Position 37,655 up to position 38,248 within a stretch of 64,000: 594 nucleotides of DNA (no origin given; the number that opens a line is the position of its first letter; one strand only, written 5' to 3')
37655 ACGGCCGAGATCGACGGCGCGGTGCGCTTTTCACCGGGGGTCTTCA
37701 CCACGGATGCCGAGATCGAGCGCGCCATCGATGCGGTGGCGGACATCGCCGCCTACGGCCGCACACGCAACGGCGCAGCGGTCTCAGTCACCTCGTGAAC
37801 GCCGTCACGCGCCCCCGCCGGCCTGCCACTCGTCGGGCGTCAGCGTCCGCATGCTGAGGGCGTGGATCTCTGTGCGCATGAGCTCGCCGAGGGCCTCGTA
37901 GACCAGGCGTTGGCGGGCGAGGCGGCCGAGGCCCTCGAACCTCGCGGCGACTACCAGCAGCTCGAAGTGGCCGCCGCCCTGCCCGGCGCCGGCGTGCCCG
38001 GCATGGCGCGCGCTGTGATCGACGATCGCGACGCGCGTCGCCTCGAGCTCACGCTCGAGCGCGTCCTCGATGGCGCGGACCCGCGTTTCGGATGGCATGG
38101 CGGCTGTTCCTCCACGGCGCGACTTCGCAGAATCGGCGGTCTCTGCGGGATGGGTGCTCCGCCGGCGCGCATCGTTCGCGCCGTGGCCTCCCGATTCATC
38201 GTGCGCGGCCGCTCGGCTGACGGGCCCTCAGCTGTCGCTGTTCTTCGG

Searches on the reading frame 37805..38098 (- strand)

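Call 50: search_protein_families(library=pfam, proteins=[window:37805-38098:-], max_evalue=0.001)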
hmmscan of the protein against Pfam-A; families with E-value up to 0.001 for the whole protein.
window:37805-38098:- (97 aa): 1 family
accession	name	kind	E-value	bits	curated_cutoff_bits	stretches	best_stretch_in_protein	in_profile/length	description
PF01722.23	BolA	-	1.2e-25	90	25.7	1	14-90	1-76/76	BolA-like protein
